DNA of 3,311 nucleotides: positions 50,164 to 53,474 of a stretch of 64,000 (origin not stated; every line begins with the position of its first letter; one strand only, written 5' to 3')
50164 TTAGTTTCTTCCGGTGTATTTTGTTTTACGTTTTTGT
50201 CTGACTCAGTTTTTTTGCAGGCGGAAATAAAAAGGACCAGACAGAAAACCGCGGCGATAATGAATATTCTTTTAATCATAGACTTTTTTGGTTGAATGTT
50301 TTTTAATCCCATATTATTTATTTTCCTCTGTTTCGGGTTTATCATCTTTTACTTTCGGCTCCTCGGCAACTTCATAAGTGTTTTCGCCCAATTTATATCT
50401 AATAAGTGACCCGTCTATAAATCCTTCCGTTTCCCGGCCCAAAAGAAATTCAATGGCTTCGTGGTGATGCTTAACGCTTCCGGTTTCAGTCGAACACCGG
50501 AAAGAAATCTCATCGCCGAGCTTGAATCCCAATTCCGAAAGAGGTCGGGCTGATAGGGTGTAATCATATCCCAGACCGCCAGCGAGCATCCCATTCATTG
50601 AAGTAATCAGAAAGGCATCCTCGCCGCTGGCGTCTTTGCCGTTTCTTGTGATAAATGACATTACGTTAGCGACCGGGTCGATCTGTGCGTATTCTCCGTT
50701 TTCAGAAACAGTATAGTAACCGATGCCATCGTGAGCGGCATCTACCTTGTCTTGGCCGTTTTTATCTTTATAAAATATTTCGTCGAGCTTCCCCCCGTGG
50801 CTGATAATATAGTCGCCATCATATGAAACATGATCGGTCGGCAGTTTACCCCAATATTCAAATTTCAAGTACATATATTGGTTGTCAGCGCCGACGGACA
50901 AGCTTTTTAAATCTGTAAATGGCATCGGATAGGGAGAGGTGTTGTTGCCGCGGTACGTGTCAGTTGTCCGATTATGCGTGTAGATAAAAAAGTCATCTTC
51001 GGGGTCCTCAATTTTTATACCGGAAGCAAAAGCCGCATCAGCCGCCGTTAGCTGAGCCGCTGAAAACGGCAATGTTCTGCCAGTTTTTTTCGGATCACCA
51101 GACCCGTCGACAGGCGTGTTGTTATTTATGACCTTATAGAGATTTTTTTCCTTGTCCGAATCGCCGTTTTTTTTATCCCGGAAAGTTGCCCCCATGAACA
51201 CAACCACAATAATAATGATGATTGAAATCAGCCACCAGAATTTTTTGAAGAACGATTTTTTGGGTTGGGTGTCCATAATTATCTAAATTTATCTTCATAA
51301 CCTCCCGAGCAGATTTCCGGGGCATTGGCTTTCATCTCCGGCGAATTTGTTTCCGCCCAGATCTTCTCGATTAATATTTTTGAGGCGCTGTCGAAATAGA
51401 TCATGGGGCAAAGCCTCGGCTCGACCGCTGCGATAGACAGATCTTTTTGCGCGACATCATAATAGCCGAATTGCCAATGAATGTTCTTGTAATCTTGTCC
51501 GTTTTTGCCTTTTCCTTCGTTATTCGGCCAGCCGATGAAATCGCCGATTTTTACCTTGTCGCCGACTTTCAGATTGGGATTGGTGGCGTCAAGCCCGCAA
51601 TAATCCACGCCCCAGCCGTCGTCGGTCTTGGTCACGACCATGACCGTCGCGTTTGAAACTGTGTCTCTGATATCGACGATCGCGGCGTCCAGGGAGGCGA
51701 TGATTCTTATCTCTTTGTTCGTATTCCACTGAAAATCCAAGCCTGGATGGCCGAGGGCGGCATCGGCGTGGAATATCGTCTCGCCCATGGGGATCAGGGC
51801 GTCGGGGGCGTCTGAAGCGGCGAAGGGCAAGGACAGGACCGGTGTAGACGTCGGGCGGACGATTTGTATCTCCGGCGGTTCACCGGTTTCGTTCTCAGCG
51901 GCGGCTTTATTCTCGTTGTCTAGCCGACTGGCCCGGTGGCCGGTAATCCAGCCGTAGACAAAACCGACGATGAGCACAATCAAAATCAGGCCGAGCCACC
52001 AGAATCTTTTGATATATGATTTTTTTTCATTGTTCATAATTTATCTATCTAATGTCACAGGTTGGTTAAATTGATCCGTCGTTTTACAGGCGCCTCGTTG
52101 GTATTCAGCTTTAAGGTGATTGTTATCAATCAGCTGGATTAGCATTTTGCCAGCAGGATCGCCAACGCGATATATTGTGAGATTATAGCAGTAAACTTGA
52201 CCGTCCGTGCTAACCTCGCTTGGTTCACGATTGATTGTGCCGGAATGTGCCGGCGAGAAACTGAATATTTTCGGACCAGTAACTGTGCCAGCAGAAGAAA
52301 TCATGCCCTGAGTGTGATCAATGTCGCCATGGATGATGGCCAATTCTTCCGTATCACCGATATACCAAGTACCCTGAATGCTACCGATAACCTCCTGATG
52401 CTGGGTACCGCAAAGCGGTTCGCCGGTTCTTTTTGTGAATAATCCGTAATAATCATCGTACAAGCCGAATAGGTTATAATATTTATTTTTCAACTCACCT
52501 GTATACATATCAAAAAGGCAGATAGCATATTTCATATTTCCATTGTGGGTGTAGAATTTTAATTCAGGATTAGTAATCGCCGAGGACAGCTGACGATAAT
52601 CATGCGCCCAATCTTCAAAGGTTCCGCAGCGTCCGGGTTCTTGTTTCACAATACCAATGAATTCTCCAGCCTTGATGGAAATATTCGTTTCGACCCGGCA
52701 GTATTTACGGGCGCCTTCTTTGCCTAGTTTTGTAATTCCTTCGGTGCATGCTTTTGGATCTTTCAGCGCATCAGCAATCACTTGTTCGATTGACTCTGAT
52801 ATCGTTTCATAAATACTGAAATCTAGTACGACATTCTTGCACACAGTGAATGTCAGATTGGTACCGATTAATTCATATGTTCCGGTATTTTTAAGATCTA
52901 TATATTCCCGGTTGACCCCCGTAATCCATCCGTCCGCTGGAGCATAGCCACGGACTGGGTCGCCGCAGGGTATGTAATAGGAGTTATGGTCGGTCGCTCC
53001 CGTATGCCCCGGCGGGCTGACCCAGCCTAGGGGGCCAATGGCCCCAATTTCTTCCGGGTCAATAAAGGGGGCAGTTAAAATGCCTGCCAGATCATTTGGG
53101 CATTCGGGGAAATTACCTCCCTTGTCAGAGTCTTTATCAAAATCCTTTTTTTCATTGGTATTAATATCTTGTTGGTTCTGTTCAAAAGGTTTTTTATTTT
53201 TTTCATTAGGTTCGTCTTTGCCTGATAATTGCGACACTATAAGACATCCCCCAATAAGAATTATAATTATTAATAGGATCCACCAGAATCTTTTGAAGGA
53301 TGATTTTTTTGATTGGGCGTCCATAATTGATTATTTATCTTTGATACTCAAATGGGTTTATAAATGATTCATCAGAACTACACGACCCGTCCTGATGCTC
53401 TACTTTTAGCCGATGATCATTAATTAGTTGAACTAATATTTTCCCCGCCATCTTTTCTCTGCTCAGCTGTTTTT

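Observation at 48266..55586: Eight-gene array of exported paralogs sharing a novel Lys/aromatic leader whose 5' coding segment is conserved at the nucleotide level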

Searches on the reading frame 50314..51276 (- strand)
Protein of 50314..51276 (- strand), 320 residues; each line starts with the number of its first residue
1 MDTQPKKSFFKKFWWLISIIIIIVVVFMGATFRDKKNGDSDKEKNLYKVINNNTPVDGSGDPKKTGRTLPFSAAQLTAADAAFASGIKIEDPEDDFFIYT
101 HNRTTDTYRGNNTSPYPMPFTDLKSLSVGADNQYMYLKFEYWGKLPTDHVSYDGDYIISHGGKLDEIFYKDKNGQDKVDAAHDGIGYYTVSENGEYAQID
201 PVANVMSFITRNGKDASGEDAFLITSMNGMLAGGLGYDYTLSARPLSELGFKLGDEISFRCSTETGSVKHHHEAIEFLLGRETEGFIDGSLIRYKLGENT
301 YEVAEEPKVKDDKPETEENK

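Call 4: search_protein_families(library=pfam, proteins=[window:50314-51276:-], max_evalue=1)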
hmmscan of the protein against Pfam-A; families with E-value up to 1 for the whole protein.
window:50314-51276:- (320 aa): 1 family
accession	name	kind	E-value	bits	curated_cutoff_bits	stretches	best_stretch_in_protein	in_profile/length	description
PF14296.11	O-ag_pol_Wzy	-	0.12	11.5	26.6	1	4-48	246-292/468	O-antigen polysaccharide polymerase Wzy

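Call 16: search_protein_families(library=ncbifam, proteins=[window:50314-51276:-], max_evalue=1)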
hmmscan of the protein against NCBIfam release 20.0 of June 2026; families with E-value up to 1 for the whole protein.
window:50314-51276:- (320 aa): 0 families
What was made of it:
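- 50314..51276 (-): G3: 320 aa. Leader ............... followed by a beta-rich body of unknown fold. No Pfam or NCBIfam hit (calls 4, 16).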

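Call 43: find_homologous_proteins(query=window:50314-51276:-, max_evalue=0.001)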
Query window:50314-51276:- (320 aa): 7 proteins with E <= 0.001 among 2126 candidates.
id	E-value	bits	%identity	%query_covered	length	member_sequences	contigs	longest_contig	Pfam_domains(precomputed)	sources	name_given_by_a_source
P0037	7.0e-216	734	100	100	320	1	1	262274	-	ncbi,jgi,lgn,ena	ncbi:MAG: hypothetical protein WC528_03420 [Patescibacteria group bacterium]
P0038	1.6e-159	549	74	99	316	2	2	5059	-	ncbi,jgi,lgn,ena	ncbi:MAG: hypothetical protein WC495_06440 [Patescibacteria group bacterium]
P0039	5.1e-155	534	74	98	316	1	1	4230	-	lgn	-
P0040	1.9e-57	213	39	93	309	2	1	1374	-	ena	-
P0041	4.1e-56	209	38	93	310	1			-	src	-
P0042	2.4e-54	203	45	73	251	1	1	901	-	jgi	jgi:hypothetical protein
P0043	2.9e-53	199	37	93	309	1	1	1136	-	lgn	-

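Call 46: find_encoding_contigs(protein=P0038, flank=10000, max_places=2)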
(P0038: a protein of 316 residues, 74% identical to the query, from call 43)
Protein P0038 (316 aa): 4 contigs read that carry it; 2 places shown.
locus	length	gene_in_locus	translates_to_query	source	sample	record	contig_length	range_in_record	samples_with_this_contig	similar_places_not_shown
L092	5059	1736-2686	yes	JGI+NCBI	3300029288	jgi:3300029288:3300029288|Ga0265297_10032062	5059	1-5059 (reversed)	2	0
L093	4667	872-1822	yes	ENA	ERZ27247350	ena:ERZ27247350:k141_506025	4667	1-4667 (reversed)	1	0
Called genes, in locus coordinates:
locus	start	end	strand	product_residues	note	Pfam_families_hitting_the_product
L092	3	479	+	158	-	PF00271:Helicase_C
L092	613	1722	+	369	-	PF07143:AttH, PF17186:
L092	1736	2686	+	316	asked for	-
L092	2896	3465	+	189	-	PF23477:zf_Tbcl_2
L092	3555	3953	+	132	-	PF07883:Cupin_2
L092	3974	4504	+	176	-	-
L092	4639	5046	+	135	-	-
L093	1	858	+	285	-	?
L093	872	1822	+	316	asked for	-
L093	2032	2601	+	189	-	PF23477:zf_Tbcl_2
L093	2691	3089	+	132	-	PF07883:Cupin_2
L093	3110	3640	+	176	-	-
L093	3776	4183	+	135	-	-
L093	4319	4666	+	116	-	?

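Call 47: find_encoding_contigs(protein=P0039, flank=10000, max_places=2)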
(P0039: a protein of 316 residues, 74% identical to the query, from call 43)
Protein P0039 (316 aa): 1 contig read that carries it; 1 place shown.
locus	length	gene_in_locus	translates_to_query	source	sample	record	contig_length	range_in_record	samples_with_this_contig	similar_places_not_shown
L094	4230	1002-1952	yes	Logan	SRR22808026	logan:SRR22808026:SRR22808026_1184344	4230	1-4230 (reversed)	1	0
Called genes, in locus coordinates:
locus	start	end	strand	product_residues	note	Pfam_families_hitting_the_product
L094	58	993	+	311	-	-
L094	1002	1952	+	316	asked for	-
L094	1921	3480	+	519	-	PF13570:Beta-prop_ACSF4 (weak), PF13360:PQQ_2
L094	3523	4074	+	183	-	PF02698:DUF218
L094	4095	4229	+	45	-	?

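Call 69: predict_structure(alignment_id=A4)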
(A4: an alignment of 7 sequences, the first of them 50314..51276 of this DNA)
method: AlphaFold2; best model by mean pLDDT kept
length: 320 residues; sequences in the alignment: 7
mean_pLDDT: 51.5   pTM: 0.54
mean pLDDT of the five models: 51.5, 51.1, 49.7, 47.6, 33.0
residues with pLDDT >= 90: 0; 70-90: 81; 50-70: 67; < 50: 172
segments of 3 or more residues with pLDDT < 50: 1-7, 29-70, 92-121, 182-230, 232-236, 268-288, 308-320
pLDDT, mean of each block of 10 residues (from residue 1): 44 65 61 33 24 25 34 72 83 42 29 36 75 81 55 52 70 72 37 36 31 33 34 54 69 83 55 40 35 83 61 42
secondary structure, 60 per line:
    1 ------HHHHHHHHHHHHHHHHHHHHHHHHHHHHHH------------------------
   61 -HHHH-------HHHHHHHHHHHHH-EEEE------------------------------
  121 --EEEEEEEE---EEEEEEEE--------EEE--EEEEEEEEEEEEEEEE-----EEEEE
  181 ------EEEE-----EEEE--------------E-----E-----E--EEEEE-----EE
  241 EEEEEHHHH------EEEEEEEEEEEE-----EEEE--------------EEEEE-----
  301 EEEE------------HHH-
elements in order: H7-36 H62-65 H73-85 E87-90 E123-130 E134-141 E150-152 E155-170 E176-180 E187-190 E196-199 E229-233 E239-245 H246-249 E256-267 E273-276 E291-295 E301-304
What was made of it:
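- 50314..51276 (-): The AF2 model is poor, pLDDT 51.5 (call 69).
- Tried and rejected: G3 structure. pLDDT was 51.5, too poor for a fold search, so the G3 body stays unassigned (call 69).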

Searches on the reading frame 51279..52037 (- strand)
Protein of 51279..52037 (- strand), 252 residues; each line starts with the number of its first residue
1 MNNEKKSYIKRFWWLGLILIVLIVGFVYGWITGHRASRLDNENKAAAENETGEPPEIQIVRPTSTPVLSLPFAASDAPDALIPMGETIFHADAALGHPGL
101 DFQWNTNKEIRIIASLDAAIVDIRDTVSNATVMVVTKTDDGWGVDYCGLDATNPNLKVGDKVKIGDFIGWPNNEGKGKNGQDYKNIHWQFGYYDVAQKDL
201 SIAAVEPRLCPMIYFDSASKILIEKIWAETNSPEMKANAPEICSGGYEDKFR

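Call 4: search_protein_families(library=pfam, proteins=[window:51279-52037:-], max_evalue=1)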
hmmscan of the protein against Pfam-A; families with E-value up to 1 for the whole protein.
window:51279-52037:- (252 aa): 1 family
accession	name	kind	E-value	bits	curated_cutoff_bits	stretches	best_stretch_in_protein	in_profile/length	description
PF01551.29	Peptidase_M23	-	2.5e-06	28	28.7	1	97-190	3-87/96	Peptidase family M23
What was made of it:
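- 51279..52037 (-): G4: 252 aa. Leader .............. followed by an M23-like domain with HPGLD but HWQ in place of HxH. Pfam PF01551 E=2.5e-6, 28.0 bits against a cut-off of 28.7 (call 4).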

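Call 16: search_protein_families(library=ncbifam, proteins=[window:51279-52037:-], max_evalue=1)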
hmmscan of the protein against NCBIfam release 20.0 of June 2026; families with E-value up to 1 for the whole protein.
window:51279-52037:- (252 aa): 2 families
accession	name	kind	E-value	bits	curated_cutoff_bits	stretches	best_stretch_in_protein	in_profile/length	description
NF053738.1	S2SprSpoIIQBc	equivalog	0.011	15.4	250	1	98-182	123-201/232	stage II sporulation protein SpoIIQ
NF045849.1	ICE_MMCAP2_0565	equivalog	0.12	12.1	40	1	3-30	47-74/80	Mbov_0395 family pilin-like conjugal transfer protein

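Call 18: search_solved_structures(query=window:51279-52037:-, max_evalue=1)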
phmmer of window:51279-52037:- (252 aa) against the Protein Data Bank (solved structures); distinct sequences matched with E-value up to 1: 9.
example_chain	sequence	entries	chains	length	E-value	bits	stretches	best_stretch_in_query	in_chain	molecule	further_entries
3nyy_A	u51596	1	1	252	0.015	17.7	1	49-193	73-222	Putative glycyl-glycine endopeptidase lytM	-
5kqb_A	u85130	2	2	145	0.034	16.5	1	97-181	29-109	Peptidase M23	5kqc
7qrl_A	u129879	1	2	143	0.083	15.2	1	111-195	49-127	DipM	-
7qrl_C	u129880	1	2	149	0.09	15.1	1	111-195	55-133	DipM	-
6rk4_A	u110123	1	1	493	0.14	14.5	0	149-176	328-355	Lysostaphin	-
4qp5_A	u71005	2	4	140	0.18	14.1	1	97-176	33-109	Lysostaphin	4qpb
5icu_A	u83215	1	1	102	0.22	13.9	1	204-252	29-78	CopC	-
5nmy_A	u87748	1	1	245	0.32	13.3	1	149-176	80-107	Lysostaphin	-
4lxc_A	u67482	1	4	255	0.36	13.1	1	149-176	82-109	Lysostaphin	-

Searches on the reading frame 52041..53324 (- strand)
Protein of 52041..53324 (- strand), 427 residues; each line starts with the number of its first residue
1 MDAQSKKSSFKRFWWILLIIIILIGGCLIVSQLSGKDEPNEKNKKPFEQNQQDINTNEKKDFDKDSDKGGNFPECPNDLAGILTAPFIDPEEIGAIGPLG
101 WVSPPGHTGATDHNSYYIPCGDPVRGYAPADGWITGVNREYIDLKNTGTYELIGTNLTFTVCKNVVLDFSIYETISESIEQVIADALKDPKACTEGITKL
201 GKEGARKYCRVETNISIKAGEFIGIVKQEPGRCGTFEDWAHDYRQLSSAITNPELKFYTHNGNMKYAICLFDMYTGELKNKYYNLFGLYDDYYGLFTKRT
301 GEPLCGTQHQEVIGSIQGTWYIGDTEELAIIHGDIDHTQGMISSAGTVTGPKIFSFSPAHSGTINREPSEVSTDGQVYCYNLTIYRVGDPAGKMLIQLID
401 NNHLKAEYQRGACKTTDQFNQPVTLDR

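Call 4: search_protein_families(library=pfam, proteins=[window:52041-53324:-], max_evalue=1)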
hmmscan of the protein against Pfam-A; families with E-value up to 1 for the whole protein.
window:52041-53324:- (427 aa): 1 family
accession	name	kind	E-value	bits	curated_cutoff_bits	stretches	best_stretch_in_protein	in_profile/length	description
PF09716.15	ETRAMP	-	0.11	13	29.1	1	17-60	7-50/81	Malarial early transcribed membrane protein (ETRAMP)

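Call 8: find_homologous_proteins(query=window:52041-53324:-, max_evalue=0.001)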
Query window:52041-53324:- (427 aa): 32 proteins with E <= 0.001 among 3627 candidates.
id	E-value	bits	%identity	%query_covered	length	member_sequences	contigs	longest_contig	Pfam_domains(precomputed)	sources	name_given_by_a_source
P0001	0.0e+0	1012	100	100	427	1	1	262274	-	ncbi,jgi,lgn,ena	ncbi:MAG: hypothetical protein WC528_03430 [Patescibacteria group bacterium]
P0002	2.3e-143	497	55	91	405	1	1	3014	-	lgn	-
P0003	2.5e-68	250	35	100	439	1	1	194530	-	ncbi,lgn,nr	ncbi:MAG: hypothetical protein PHI73_04195 [Patescibacteria group bacterium]|nr:hypothetical protein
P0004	3.2e-67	246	36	98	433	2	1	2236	-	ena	-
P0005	1.3e-65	241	36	100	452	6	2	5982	-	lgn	-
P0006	2.3e-64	237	35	99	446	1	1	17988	-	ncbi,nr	ncbi:MAG: hypothetical protein NTW50_03890 [Candidatus Berkelbacteria bacterium]|nr:hypothetical pro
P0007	3.0e-64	236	35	98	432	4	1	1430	-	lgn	-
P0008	3.2e-64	236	37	83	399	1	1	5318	-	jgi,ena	-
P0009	2.3e-63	233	37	84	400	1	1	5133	-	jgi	jgi:hypothetical protein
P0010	6.2e-63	232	35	83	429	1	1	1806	-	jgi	jgi:hypothetical protein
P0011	6.3e-63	232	38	83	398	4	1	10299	-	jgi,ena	-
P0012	1.1e-62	231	35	99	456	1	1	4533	-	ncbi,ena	-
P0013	2.2e-62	230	36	84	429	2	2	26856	-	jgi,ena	jgi:hypothetical protein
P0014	2.6e-62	230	38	83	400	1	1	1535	-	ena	-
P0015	2.6e-62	230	34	98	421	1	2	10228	-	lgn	-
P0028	5.4e-52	196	33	100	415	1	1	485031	-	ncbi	-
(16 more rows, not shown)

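Call 12: find_encoding_contigs(protein=P0003, flank=10000, max_places=2)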
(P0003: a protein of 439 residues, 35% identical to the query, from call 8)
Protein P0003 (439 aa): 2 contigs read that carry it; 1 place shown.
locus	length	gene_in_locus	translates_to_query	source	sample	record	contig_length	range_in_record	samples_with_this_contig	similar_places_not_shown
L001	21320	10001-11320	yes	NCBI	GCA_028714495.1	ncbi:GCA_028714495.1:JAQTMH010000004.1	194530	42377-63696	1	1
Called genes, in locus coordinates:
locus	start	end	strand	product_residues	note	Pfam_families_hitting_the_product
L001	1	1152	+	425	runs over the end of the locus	PF27218:MJ0043_C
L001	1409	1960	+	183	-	-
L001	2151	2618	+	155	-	-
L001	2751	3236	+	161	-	PF20603:Bact_hydrolase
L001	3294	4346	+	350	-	-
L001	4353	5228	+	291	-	PF05822:UMPH-1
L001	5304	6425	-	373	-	-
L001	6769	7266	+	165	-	PF00293:NUDIX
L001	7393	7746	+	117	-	-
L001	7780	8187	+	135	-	-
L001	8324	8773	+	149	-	PF10604:Polyketide_cyc2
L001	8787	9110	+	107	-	-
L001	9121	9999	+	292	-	-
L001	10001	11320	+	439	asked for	-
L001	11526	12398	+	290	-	PF00005:ABC_tran, PF13304:AAA_21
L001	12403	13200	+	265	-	PF01061:ABC2_membrane (weak), PF12679:ABC2_membrane_2, PF12730:ABC2_membrane_4, PF10920:DUF2705, PF12698:ABC2_membrane_3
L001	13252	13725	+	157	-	-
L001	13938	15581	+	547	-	PF07721:TPR_4 (faint), PF13181:TPR_8 (faint), PF13428:TPR_14 (faint), PF14559:TPR_19 (faint), PF00515:TPR_1 (faint), PF07719:TPR_2 (faint)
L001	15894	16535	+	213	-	-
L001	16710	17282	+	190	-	PF04542:Sigma70_r2, PF08281:Sigma70_r4_2, PF04545:Sigma70_r4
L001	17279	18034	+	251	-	-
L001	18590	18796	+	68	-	-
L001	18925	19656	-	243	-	PF02535:Zip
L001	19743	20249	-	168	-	-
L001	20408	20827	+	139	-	PF05014:Nuc_deoxyrib_tr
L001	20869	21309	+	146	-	PF00293:NUDIX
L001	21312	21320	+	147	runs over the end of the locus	PF04463:2-thiour_desulf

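Call 13: find_encoding_contigs(protein=P0028, flank=10000, max_places=2)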
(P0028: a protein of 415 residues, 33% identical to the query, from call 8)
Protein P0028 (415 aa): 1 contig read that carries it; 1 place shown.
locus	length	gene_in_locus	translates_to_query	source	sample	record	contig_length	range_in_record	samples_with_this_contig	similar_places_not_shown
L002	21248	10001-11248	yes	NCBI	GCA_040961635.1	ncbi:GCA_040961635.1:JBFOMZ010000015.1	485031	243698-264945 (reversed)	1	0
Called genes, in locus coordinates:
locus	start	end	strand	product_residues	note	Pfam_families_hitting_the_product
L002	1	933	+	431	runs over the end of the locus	PF12704:MacB_PCD, PF02687:FtsX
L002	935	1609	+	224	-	PF02463:SMC_N (faint), PF00005:ABC_tran, PF13304:AAA_21 (faint)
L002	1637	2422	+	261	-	PF18761:Heliorhodopsin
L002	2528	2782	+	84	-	PF00196:GerE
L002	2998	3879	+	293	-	-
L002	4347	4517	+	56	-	-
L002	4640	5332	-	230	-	-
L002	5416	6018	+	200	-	-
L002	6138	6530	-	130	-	PF01641:SelR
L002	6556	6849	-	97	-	PF01625:PMSR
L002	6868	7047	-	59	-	PF01625:PMSR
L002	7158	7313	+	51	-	-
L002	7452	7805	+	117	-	-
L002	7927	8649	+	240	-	PF08713:DNA_alkylation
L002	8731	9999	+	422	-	-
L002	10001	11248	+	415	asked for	-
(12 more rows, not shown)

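Call 16: search_protein_families(library=ncbifam, proteins=[window:52041-53324:-], max_evalue=1)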
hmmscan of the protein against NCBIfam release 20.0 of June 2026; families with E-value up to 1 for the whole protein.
window:52041-53324:- (427 aa): 2 families
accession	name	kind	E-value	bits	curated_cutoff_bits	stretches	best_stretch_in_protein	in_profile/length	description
NF006283.1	PRK08455.1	equivalog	0.012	15.3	187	1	4-66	12-75/182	flagellar basal body-associated protein FliL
NF047985.1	TomO_WD1278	equivalog_domain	0.1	10.8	350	1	136-185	38-87/670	host RNA manipulator TomO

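Call 49: predict_structure(alignment_id=A3)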
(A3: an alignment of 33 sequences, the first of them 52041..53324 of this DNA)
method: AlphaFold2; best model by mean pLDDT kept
length: 427 residues; sequences in the alignment: 33
mean_pLDDT: 86.5   pTM: 0.78
mean pLDDT of the five models: 86.5, 85.0, 84.2, 83.3, 82.5
residues with pLDDT >= 90: 270; 70-90: 100; 50-70: 20; < 50: 37
segments of 3 or more residues with pLDDT < 50: 1-4, 35-67
pLDDT, mean of each block of 10 residues (from residue 1): 53 84 84 51 41 42 50 95 97 93 79 91 94 96 94 95 96 92 90 89 90 95 89 84 86 81 87 97 94 89 84 93 92 92 92 96 97 98 93 98 97 97 96
secondary structure, 60 per line:
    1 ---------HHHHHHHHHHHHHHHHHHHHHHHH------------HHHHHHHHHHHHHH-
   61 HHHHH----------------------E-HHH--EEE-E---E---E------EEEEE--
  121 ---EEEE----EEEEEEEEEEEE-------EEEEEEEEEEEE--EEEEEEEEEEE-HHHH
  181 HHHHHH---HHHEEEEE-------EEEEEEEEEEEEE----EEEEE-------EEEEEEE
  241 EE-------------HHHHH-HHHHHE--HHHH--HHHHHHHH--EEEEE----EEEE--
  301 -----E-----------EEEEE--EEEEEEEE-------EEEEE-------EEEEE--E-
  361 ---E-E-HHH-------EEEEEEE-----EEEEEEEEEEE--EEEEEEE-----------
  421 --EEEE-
elements in order: H10-33 H46-59 H61-65 E95-97 E114-118 E124-127 E132-143 E151-162 E165-175 H177-186 E193-197 E205-217 E222-226 E234-242 H256-260 H262-266 H270-273 H276-283 E286-290 E295-298 E318-322 E325-332 E340-344 E352-356 E378-384 E390-400 E403-409 E423-426
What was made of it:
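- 52041..53324 (-): G5: 427 aa. Architecture is leader/TM helix (residues 10-33), disordered linker (35-67), LytM/M23-fold domain, then a beta-rich C-terminal domain with conserved Cys. AF2 pLDDT 86.5, pTM 0.78 (call 49).
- On Uncleaved N-terminal signal anchor (type II, N-in/C-out): AF2 places a helix at residues 10-33 of G5 (call 49).
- AF2 places a continuous helix at residues 10-33 and a disordered linker at 35-67 (call 49).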
